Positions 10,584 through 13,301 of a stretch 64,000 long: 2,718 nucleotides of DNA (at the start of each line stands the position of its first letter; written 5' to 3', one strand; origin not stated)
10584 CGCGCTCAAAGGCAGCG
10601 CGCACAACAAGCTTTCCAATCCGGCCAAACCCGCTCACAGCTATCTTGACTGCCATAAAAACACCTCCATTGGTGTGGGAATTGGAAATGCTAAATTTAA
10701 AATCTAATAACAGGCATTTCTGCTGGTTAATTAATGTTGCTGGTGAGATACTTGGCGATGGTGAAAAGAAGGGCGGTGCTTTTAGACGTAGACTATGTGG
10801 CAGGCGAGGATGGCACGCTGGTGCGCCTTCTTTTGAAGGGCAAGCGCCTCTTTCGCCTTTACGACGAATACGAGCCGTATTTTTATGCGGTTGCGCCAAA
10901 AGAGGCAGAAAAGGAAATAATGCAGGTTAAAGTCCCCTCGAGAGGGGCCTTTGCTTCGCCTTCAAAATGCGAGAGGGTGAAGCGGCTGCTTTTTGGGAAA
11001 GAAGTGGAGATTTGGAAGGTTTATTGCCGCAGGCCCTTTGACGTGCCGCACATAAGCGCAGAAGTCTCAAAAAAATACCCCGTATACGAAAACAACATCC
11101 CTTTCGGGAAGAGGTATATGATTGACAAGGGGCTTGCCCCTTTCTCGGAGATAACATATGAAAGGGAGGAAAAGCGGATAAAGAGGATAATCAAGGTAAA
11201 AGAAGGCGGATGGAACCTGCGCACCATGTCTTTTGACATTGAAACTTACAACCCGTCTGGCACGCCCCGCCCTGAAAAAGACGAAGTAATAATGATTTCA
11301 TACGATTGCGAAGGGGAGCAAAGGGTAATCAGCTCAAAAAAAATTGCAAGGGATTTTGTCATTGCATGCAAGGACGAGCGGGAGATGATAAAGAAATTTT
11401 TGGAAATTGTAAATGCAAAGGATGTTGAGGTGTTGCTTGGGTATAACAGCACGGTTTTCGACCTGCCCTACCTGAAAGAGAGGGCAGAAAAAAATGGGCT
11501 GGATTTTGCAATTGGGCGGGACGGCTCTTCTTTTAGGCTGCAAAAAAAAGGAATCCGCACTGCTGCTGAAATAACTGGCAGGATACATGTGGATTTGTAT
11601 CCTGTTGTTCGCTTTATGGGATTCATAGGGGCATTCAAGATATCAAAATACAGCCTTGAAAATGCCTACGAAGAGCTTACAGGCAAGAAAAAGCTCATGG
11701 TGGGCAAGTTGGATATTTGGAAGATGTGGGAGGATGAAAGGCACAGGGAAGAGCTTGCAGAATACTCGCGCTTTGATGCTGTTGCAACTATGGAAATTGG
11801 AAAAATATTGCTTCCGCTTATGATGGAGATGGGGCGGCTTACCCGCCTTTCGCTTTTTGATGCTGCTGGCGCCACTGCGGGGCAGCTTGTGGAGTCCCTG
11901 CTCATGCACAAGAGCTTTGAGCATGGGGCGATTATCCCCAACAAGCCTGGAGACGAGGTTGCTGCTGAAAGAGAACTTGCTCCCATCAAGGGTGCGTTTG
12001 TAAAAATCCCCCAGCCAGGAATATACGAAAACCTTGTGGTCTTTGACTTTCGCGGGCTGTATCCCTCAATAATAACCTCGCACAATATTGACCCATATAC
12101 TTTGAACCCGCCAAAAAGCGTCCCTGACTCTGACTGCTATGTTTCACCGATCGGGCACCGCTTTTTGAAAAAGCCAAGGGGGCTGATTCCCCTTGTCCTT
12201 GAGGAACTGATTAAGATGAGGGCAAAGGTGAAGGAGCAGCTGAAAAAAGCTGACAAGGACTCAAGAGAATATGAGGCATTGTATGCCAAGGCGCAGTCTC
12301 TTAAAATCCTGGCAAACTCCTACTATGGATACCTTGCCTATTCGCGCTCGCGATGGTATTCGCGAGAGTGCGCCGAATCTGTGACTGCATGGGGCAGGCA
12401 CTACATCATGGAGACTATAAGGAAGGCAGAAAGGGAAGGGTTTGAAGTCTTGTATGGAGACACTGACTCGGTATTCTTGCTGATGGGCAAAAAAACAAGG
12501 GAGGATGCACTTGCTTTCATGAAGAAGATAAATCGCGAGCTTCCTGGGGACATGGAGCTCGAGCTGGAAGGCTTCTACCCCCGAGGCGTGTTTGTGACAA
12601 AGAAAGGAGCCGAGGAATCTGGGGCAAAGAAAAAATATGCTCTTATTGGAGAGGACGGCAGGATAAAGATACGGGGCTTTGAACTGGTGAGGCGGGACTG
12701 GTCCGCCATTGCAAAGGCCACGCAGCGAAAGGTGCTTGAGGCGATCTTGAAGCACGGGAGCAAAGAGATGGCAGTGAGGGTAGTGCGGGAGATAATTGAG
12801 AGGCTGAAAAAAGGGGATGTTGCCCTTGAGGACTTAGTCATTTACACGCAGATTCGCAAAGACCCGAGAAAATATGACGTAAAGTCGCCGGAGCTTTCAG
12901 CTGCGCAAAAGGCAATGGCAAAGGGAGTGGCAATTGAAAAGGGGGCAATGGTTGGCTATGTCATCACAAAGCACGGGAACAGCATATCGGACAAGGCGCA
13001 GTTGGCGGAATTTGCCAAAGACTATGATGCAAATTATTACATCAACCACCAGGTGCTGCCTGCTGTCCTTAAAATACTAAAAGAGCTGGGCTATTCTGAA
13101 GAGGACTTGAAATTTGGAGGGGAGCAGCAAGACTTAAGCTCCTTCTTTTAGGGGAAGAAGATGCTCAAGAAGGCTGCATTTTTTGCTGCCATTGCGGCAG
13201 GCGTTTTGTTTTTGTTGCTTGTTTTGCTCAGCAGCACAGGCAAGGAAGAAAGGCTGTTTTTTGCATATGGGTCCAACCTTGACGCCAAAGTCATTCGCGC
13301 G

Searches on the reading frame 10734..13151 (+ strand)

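Call 26: search_protein_families(library=pfam, proteins=[window:10734-13151:+], max_evalue=0.001)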
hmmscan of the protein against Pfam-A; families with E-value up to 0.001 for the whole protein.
window:10734-13151:+ (805 aa): 4 families
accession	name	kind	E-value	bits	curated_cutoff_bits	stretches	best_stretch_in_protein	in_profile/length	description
PF00136.26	DNA_pol_B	-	1.6e-63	215.6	23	1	383-784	12-452/453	DNA polymerase family B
PF03104.25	DNA_pol_B_exo1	-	4.3e-31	108.6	23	1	116-309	2-240/242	DNA polymerase family B, exonuclease domain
PF10108.15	DNA_pol_B_exo2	-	1.7e-07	31.6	24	1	213-353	35-167/213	Predicted 3'-5' exonuclease related to the exonuclease domain of PolB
PF13482.12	RNase_H_2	-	4.8e-06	27.1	22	1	167-357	3-162/165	RNase_H superfamily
